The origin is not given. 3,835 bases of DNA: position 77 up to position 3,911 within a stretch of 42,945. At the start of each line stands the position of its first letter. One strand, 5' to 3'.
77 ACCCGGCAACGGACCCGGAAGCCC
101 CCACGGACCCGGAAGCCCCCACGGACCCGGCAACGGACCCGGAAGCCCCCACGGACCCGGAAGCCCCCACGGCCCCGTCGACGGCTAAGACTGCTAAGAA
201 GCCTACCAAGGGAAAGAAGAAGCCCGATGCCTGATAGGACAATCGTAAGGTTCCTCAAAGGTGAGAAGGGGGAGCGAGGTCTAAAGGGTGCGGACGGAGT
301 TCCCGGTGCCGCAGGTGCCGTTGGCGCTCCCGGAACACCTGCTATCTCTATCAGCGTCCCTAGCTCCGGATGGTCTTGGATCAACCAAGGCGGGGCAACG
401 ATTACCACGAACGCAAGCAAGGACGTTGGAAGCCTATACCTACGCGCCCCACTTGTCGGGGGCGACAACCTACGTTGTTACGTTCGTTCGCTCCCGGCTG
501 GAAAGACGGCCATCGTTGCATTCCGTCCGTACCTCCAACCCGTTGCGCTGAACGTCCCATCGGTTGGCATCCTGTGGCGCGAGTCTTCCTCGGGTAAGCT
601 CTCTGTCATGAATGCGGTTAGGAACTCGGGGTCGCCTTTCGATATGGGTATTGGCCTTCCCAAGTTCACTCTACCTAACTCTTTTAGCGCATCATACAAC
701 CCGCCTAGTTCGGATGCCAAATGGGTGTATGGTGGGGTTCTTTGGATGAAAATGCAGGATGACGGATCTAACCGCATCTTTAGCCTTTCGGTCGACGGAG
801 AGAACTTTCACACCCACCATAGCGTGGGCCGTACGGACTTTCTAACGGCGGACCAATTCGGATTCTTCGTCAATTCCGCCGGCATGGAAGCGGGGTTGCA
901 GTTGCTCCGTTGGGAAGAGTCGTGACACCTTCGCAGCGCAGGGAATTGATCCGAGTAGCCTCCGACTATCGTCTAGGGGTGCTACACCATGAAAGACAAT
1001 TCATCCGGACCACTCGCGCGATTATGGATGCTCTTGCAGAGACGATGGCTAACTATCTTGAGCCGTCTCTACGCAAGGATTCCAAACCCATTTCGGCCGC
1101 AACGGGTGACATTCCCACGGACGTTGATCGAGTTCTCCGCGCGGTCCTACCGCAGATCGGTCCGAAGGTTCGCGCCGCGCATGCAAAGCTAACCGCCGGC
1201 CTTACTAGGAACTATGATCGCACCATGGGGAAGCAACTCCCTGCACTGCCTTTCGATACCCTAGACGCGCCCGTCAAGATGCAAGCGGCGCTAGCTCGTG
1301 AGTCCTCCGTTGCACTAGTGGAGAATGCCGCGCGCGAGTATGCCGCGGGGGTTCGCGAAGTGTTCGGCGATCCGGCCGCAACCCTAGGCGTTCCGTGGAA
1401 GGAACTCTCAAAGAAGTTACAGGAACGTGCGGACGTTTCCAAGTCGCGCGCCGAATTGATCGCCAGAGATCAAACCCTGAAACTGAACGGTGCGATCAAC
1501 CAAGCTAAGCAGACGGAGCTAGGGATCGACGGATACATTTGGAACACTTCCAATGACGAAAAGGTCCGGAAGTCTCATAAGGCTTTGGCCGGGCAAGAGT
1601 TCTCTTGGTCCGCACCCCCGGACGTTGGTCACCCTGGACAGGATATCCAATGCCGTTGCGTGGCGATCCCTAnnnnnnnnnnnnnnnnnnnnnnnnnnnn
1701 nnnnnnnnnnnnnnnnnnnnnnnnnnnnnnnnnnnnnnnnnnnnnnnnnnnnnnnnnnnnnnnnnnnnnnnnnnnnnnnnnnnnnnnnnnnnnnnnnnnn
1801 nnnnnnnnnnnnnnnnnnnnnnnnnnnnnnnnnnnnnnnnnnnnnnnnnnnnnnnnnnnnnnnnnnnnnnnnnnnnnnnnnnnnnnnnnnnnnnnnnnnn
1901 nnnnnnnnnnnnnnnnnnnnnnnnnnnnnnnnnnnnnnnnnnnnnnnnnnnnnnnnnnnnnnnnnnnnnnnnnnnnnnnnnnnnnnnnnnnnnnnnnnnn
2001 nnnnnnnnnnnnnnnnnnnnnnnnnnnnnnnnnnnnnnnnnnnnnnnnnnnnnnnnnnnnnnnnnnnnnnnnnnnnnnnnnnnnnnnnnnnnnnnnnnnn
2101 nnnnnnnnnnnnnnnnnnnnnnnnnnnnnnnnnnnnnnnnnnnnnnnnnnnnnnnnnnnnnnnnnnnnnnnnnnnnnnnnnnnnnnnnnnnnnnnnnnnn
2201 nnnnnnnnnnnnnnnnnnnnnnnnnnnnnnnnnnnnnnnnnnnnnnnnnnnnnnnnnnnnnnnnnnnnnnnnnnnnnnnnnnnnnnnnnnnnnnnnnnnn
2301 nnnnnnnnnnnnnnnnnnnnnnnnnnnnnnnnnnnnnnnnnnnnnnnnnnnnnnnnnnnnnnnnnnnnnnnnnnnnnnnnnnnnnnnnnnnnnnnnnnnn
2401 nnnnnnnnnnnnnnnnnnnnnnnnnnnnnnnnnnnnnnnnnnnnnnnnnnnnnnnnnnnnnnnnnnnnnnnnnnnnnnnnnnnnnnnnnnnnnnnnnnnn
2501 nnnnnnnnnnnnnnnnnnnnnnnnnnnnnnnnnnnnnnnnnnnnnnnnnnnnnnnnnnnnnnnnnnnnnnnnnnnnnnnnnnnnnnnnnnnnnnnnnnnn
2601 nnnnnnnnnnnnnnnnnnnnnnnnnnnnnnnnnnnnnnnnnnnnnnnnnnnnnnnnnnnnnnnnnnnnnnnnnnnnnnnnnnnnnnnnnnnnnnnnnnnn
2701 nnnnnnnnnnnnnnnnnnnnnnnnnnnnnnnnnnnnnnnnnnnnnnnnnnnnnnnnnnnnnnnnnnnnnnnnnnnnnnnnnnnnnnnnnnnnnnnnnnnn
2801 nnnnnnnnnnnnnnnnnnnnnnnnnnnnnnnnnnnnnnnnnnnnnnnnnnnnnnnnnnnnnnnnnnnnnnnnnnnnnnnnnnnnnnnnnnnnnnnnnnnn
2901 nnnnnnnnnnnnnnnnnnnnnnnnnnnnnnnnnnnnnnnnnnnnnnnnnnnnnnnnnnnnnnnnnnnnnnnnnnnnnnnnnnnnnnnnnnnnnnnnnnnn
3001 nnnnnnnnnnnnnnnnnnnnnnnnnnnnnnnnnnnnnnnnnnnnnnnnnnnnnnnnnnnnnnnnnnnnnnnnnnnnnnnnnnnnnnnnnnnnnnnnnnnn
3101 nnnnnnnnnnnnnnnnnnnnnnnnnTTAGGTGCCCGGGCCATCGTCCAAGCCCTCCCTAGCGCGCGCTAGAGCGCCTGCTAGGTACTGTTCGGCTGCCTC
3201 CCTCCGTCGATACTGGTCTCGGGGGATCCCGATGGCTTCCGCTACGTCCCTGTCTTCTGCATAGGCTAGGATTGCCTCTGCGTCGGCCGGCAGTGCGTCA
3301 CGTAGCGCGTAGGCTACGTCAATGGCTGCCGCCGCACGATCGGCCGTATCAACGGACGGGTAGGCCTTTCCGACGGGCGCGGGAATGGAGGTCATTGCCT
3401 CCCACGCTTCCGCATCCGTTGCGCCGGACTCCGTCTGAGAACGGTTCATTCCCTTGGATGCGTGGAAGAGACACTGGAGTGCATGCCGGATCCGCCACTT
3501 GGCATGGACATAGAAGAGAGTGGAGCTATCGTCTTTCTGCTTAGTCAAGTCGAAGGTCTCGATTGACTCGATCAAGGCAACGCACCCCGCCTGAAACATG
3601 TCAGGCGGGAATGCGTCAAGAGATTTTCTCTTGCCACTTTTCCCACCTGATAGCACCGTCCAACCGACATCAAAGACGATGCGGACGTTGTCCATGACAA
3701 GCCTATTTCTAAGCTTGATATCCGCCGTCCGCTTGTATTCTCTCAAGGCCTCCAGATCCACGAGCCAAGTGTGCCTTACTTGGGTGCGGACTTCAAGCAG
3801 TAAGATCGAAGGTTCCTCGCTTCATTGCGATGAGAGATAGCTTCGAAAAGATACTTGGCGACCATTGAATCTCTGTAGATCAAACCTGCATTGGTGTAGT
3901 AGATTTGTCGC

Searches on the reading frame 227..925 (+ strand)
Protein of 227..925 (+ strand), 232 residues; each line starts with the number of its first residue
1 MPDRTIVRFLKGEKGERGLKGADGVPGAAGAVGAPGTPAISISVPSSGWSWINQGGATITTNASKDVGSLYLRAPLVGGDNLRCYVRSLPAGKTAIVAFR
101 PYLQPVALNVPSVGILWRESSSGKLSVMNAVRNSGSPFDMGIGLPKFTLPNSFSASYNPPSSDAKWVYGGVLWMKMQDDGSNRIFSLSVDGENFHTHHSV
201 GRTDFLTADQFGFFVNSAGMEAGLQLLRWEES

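Call 13: search_protein_families(library=pfam, proteins=[window:227-925:+], max_evalue=0.01)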
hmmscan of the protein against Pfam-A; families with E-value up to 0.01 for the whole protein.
window:227-925:+ (232 aa): 1 family
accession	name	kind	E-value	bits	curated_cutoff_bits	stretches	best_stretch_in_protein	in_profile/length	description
PF01391.23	Collagen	-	0.00017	21.8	27.2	1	12-37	31-56/60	Collagen triple helix repeat (20 copies)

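Call 14: search_protein_families(library=phrogs, proteins=[window:227-925:+], max_evalue=0.01)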
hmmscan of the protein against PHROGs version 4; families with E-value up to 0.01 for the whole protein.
window:227-925:+ (232 aa): 3 families
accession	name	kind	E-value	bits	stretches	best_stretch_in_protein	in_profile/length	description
phrog_19068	-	unknown function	4.3e-08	33.9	1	40-213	77-245/267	-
phrog_26303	-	unknown function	0.0075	18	0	11-45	61-95/114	-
phrog_29268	-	unknown function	0.0075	15.4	1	11-67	275-332/653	-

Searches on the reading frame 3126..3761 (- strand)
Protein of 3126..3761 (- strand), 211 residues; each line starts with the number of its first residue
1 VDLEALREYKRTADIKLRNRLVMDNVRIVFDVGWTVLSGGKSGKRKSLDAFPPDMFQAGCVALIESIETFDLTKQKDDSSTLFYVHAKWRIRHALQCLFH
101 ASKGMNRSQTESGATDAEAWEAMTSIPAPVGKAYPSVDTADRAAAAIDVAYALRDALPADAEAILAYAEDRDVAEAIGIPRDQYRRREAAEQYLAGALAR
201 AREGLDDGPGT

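Call 10: search_protein_families(library=pfam, proteins=[window:3126-3761:-], max_evalue=0.001)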
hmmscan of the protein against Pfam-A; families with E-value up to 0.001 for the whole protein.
window:3126-3761:- (211 aa): 0 families

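Call 14: search_protein_families(library=phrogs, proteins=[window:3126-3761:-], max_evalue=0.01)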
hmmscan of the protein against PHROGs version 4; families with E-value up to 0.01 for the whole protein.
window:3126-3761:- (211 aa): 0 families

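Call 31: search_solved_structures(query=window:3126-3761:-, max_evalue=1)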
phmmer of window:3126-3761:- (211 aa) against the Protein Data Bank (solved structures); distinct sequences matched with E-value up to 1: 3.
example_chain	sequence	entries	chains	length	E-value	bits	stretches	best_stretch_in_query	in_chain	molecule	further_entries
1l0o_C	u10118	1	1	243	0.043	17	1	10-75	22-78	sigma factor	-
6pfv_A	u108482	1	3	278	0.17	15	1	4-136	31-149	RNA polymerase sigma factor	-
6pfj_A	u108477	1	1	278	0.59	13.2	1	4-106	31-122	RNA polymerase sigma factor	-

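Call 35: find_homologous_proteins(query=window:3126-3761:-, max_evalue=0.001)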
Query window:3126-3761:- (211 aa): 2 proteins with E <= 0.001 among 1431 candidates.
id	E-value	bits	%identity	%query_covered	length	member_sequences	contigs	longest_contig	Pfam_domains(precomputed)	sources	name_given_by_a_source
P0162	8.0e-134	462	100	100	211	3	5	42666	-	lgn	-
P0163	1.1e-112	393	84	99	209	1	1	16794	-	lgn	-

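Call 42: predict_structure(alignment_id=A1)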
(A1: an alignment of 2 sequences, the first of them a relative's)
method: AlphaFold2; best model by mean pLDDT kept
length: 211 residues; sequences in the alignment: 2
mean_pLDDT: 47.8   pTM: 0.33
mean pLDDT of the five models: 47.8, 45.6, 45.3, 39.4, 38.5
residues with pLDDT >= 90: 0; 70-90: 29; 50-70: 23; < 50: 159
segments of 3 or more residues with pLDDT < 50: 8-94, 96-156, 205-211
pLDDT, mean of each block of 10 residues (from residue 1): 48 41 44 41 37 44 46 39 43 47 41 38 32 33 39 52 65 77 75 77 47 32
secondary structure, 60 per line:
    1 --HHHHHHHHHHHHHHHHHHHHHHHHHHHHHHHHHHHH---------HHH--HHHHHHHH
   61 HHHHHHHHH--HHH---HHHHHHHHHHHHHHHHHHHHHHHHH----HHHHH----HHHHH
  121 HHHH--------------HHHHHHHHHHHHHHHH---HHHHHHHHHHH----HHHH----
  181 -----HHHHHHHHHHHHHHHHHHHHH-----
elements in order: H3-38 H53-69 H78-102 H107-111 H116-124 H139-154 H158-168 H173-176 H186-206

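Call 43: search_protein_representatives(alignment_id=A1)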
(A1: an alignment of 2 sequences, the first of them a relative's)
Query: 2 sequences, 211 profile positions. Proteins with E-value up to 0.001 (for the whole library): 10; up to 1e-10: 4; up to 1e-30: 1. The best 10 are listed.
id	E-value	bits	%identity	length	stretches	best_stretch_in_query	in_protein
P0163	1.1e-135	466.2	-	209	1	1-208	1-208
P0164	2.9e-30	121.8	-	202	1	1-206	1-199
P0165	4.4e-15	72.1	-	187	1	3-117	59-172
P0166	3.1e-11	59.6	-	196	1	1-206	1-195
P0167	1.7e-06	44.1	-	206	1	1-171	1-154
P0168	5.9e-06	42.3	-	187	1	1-110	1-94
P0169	6.2e-06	42.3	-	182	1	52-117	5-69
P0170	3.0e-04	36.8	-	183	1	1-115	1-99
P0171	7.1e-04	35.5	-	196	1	1-81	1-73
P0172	8.5e-04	35.3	-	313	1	3-77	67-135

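Call 46: search_solved_structures(query=A3, max_evalue=0.01, show_alignments=1)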
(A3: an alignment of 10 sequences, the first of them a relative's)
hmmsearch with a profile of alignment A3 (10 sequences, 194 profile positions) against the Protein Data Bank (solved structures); distinct sequences matched with E-value up to 0.01: 74 (the best 60 are shown).
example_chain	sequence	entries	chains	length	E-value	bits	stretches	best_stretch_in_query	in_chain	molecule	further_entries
8gzg_F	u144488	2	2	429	3.9e-17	66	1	15-99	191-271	RNA polymerase sigma factor SigA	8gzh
1l0o_C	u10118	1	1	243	6.6e-17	65.3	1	11-113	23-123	sigma factor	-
8h3v_G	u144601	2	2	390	1.3e-16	64.3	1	9-100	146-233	RNA polymerase sigma factor SigA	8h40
7l7b_F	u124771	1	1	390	1.5e-15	60.9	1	18-114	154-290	RNA polymerase sigma factor SigA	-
6pfv_A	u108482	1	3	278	2.7e-15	60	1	4-150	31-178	RNA polymerase sigma factor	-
7vf9_F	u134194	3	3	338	5.9e-15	58.9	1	11-97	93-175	RNA polymerase sigma factor RpoS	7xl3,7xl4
7f0r_F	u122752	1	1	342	6e-15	58.9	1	11-97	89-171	RNA polymerase sigma factor RpoS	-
6pfj_A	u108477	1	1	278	6.1e-15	58.9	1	4-150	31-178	RNA polymerase sigma factor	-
9dvs_G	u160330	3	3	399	7.6e-15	58.5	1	17-99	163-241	RNA polymerase sigma factor SigA1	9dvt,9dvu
6omf_F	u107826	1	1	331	1.7e-14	57.4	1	12-100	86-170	RNA polymerase sigma factor RpoS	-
6kj6_F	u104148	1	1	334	1.8e-14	57.3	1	12-100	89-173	RNA polymerase sigma factor RpoS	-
5ipl_F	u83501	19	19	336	1.8e-14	57.3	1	12-100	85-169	RNA polymerase sigma factor RpoS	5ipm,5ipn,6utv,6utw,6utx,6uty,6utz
6uu8_FFF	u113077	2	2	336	1.8e-14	57.3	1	12-100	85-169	RNA polymerase sigma factor RpoS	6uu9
6bzo_F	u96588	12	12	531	1.2e-13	54.7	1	18-96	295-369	RNA polymerase sigma factor SigA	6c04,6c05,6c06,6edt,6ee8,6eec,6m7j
4x8k_A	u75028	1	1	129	1.2e-13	54.6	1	18-91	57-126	RNA polymerase sigma factor SigA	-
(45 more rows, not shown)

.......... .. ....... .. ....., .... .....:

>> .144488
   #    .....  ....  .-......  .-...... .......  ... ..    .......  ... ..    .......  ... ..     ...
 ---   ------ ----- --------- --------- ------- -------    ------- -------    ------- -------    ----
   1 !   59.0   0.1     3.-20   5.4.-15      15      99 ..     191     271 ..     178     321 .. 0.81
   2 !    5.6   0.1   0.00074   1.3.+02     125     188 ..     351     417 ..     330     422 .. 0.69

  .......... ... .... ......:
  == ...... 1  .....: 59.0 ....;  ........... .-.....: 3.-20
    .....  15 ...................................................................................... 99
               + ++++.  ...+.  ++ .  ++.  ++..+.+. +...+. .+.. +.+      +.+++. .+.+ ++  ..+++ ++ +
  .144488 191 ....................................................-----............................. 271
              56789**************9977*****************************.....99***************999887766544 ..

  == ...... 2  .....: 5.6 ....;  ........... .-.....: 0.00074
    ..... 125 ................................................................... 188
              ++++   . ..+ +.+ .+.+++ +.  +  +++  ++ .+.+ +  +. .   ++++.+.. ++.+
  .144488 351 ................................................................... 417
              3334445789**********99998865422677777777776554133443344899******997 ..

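Call 47: search_protein_families(library=pfam, alignment_id=A3, max_evalue=0.01)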
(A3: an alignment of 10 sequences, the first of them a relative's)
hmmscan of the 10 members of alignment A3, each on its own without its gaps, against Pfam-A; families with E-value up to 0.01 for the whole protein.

A. member 1, P0162 (211 aa): 0 families

B. families by the number of members that match (of 10 scanned): 2 families
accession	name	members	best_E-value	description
PF04542.20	Sigma70_r2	7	6.7e-16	Sigma-70 region 2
PF12802.13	MarR_2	1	0.0098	MarR family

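Call 54: search_dna_similar(query=window:3126-3761:-, collection=phages, mode=protein, max_rows=20, max_evalue=0.01)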
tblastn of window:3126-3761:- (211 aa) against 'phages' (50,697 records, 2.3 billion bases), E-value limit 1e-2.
Records with a match: 1; places in all: 1; records where one place covers at least 80% of the query: 0.
Best place of each record, by identity: <60% 1.
By first word of the organism name: Bacteriophage 1.
By host as written in the record: - 1.
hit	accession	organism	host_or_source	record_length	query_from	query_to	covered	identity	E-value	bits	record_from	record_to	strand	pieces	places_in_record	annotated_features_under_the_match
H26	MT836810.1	Bacteriophage sp.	human fecal samples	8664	3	74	34%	33.3%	6e-3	43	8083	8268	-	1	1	record has no annotation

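Call 70: search_protein_families(library=ncbifam, proteins=[window:3126-3761:-, P0164, P0166], max_evalue=0.01)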
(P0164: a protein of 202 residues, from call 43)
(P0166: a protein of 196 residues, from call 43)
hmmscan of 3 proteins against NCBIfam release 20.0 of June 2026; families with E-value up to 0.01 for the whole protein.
window:3126-3761:- (211 aa): 8 families
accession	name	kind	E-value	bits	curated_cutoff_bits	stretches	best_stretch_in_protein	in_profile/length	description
NF005644.0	PRK07408.1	subfamily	1.2e-06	28.4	261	1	3-80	14-83/258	RNA polymerase sigma factor SigF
TIGR02850.1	spore_sigG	equivalog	2.8e-05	23.7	457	1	11-75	29-84/254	RNA polymerase sporulation sigma factor SigG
NF006071.0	PRK08215.1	equivalog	0.0001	22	372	1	10-75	31-87/258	RNA polymerase sporulation sigma factor SigG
NF004052.0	PRK05572.1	subfamily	0.00048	19.7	311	1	4-73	20-80/252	SigF/SigG family RNA polymerase sporulation sigma factor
TIGR02937.1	sigma70-ECF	superfamily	0.00083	19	42.9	1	54-188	30-154/165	sigma-70 family RNA polymerase sigma factor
TIGR02885.1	spore_sigF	equivalog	0.00089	19.2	321.45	1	10-74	5-60/231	RNA polymerase sporulation sigma factor SigF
NF005413.0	PRK06986.1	subfamily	0.0021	17.9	201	0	54-95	45-81/241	RNA polymerase sigma factor FliA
TIGR02479.1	FliA_WhiG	subfamily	0.0054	16.5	189.6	0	54-95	28-64/224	FliA/WhiG family RNA polymerase sigma factor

P0164 (202 aa): 40 families (the best 25 are shown)
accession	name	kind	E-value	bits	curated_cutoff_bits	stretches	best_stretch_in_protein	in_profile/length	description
NF005644.0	PRK07408.1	subfamily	3.2e-12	46.6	261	1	5-70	16-79/258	RNA polymerase sigma factor SigF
TIGR02980.1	SigBFG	subfamily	2.3e-09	37.3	234.35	1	16-69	3-53/227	SigB/SigF/SigG family RNA polymerase sigma factor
NF004052.0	PRK05572.1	subfamily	6.5e-09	35.7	311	1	8-67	24-80/252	SigF/SigG family RNA polymerase sporulation sigma factor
NF004935.0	PRK06288.1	equivalog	2.1e-08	34.1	343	1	7-70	24-87/270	RNA polymerase sigma factor WhiG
TIGR02937.1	sigma70-ECF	superfamily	3.8e-08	33.1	42.9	1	17-155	2-126/165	sigma-70 family RNA polymerase sigma factor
TIGR02885.1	spore_sigF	equivalog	6e-08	32.8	321.45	1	10-69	5-61/231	RNA polymerase sporulation sigma factor SigF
TIGR02850.1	spore_sigG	equivalog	8.3e-08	32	457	1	9-70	27-85/254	RNA polymerase sporulation sigma factor SigG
NF004471.0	PRK05803.1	subfamily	1.2e-07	31.3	252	1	11-68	45-99/235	RNA polymerase sporulation sigma factor SigK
NF006071.0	PRK08215.1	equivalog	2.8e-07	30.4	372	1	10-70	31-88/258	RNA polymerase sporulation sigma factor SigG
TIGR02394.1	rpoS_proteo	equivalog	4.4e-07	29.7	378.7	1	11-85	41-107/285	RNA polymerase sigma factor RpoS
TIGR02393.1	RpoD_Cterm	equivalog_domain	5.9e-07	29.3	354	1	18-94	2-70/238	RNA polymerase sigma factor RpoD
TIGR02846.1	spore_sigmaK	equivalog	5.9e-07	29.2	298.65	1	11-68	43-97/227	RNA polymerase sporulation sigma factor SigK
NF005920.0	PRK07921.1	subfamily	9.7e-07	28.1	464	1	16-95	90-161/328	RNA polymerase sigma factor SigB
NF005643.0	PRK07406.1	equivalog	9.9e-07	28.1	500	1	16-86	160-222/397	RNA polymerase sigma factor RpoD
NF004560.0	PRK05901.1-1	equivalog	1.1e-06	28.1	711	1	11-88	274-342/516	RNA polymerase sigma factor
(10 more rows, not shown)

P0166 (196 aa): 34 families (the best 25 are shown)
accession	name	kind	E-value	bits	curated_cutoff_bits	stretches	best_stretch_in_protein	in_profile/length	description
NF005644.0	PRK07408.1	subfamily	1.9e-16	60.5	261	1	3-93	14-98/258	RNA polymerase sigma factor SigF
TIGR02937.1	sigma70-ECF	superfamily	1.7e-10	40.8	42.9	1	17-184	2-160/165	sigma-70 family RNA polymerase sigma factor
TIGR02980.1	SigBFG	subfamily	2e-09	37.5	234.35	1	16-65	3-53/227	SigB/SigF/SigG family RNA polymerase sigma factor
TIGR02885.1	spore_sigF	equivalog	7.2e-08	32.5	321.45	1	16-64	11-60/231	RNA polymerase sporulation sigma factor SigF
TIGR02479.1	FliA_WhiG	subfamily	7.2e-08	32.4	189.6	1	28-116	12-92/224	FliA/WhiG family RNA polymerase sigma factor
NF004935.0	PRK06288.1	equivalog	1e-06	28.6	343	1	5-64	22-85/270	RNA polymerase sigma factor WhiG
NF004052.0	PRK05572.1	subfamily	1.6e-06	27.9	311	1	16-63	32-80/252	SigF/SigG family RNA polymerase sporulation sigma factor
NF004572.0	PRK05911.1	equivalog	2e-06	27.4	378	1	6-117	13-137/257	RNA polymerase sigma factor sigma-28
NF005643.0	PRK07406.1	equivalog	5.4e-06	25.7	500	1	16-91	160-228/397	RNA polymerase sigma factor RpoD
NF004566.0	PRK05901.2-4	equivalog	9.4e-06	25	531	1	18-91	194-260/448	RNA polymerase sigma factor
NF004471.0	PRK05803.1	subfamily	1.6e-05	24.3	252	1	15-66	49-101/235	RNA polymerase sporulation sigma factor SigK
TIGR02941.1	Sigma_B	equivalog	3e-05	23.6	315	1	10-65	23-79/255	RNA polymerase sigma factor SigB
NF005514.0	PRK07122.1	subfamily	3.4e-05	23.1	372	1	37-67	62-92/264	RNA polymerase sigma factor SigF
TIGR02997.1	Sig70-cyanoRpoD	subfamily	5.6e-05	22.6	384.5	1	17-92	75-143/298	RNA polymerase sigma factor, RpoD/SigA family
TIGR02393.1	RpoD_Cterm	equivalog_domain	7.4e-05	22.5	354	1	20-91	4-68/238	RNA polymerase sigma factor RpoD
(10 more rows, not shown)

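Call 84: predict_structure(alignment_id=A3)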
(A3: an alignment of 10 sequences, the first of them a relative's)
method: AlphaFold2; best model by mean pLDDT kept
length: 211 residues; sequences in the alignment: 10
mean_pLDDT: 72.1   pTM: 0.53
mean pLDDT of the five models: 72.1, 71.6, 70.5, 68.6, 64.7
residues with pLDDT >= 90: 38; 70-90: 90; 50-70: 56; < 50: 27
segments of 3 or more residues with pLDDT < 50: 113-117, 126-142, 208-211
pLDDT, mean of each block of 10 residues (from residue 1): 91 94 92 79 62 88 92 75 84 81 63 50 47 43 55 66 77 78 66 76 58 35
secondary structure, 60 per line:
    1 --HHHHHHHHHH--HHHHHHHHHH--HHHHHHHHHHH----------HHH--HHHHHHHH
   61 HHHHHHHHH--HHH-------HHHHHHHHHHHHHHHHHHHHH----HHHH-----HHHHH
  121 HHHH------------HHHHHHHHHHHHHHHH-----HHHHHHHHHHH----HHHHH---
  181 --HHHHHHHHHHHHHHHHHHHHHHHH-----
elements in order: H3-12 H15-24 H27-37 H53-69 H82-102 H107-110 H116-124 H137-152 H158-168 H173-177 H183-206

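Call 87: fold_search(model_id=the predicted structure, library=pdb)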
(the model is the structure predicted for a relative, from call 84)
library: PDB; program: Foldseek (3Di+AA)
matches with E <= 10: 146; with E <= 0.001: 0
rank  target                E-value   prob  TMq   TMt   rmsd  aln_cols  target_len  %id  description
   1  6pfv_G                1.1e-03  1.00  0.39  0.37  16.0       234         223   18  Structure of S. venezuelae RisG-WhiG-c-di-GMP complex: orthorhombic crystal form (released 2019-11-13)
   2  6pfv_A                1.1e-03  1.00  0.39  0.38  15.8       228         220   19  Structure of S. venezuelae RisG-WhiG-c-di-GMP complex: orthorhombic crystal form (released 2019-11-13)
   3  4xln_F                4.3e-03  0.99  0.27  0.17  26.5       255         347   16  Crystal structure of T. aquaticus transcription initiation complex containing bubble promoter and RNA (released 2015-09-23)
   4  4xlp_F                4.5e-03  0.99  0.28  0.18  26.4       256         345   16  Crystal structure of T.aquaticus transcription initiation complex containing upstream fork promoter (released 2015-09-23)
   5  6pfj_A                5.0e-03  1.00  0.40  0.39  15.0       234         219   18  Structure of S. venezuelae RsiG-WhiG-(ci-di-GMP) complex, P64 crystal form (released 2019-11-13)
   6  6dcf_F                5.0e-03  1.00  0.28  0.20  25.8       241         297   16  Crystal structure of a Mycobacterium smegmatis transcription initiation complex with Rifampicin-resistant RNA polymera (released 2018-09-05)
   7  9uks_F                6.0e-03  0.99  0.26  0.17  25.4       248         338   17  CryoEM structure of the T.thermophilus transcription initiation complex in the presence of Gp4A, -1 dA in the template (released 2025-10-22)
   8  9uko_F                6.0e-03  0.99  0.28  0.18  27.0       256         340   17  CryoEM structure of the T.thermophilus transcription initiation complex bound to Ap4A-C, -1 dA in the template DNA str (released 2025-10-22)
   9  7rdq_F                6.6e-03  0.99  0.29  0.18  27.7       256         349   17  Cryo-EM structure of Thermus thermophilus reiterative transcription complex with 11nt oligo-G RNA (released 2022-02-02)
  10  4g7h_F                8.4e-03  0.99  0.28  0.18  26.9       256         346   16  Crystal structure of Thermus thermophilus transcription initiation complex (released 2012-10-31)
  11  6vvt_F                1.1e-02  0.99  0.28  0.20  25.5       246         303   16  Crystal structure of a Mycobacterium smegmatis transcription initiation complex with Rifampicin-resistant RNA polymera (released 2020-10-21)
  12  9fog_F                1.1e-02  0.98  0.26  0.17  26.6       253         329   17  Ap3G bound in de novo transcription initiation T. thermophilus RNA polymerase complex with TC DNA template (released 2025-12-17)
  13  6lts_F                1.1e-02  0.98  0.28  0.18  26.7       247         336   16  Crystal structure of Thermus thermophilus transcription initiation complex comprising a truncated sigma finger (released 2020-03-11)
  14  9a7s_A                1.3e-02  1.00  0.34  0.29  22.5       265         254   14  Integrative model of RPSD-RPOB by crosslinking MS and deep learning (released 2024-09-18)
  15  9a4r_A                1.4e-02  1.00  0.33  0.32  22.9       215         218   13  Integrative model of RPSH-RPOB by crosslinking MS and deep learning (released 2024-09-18)
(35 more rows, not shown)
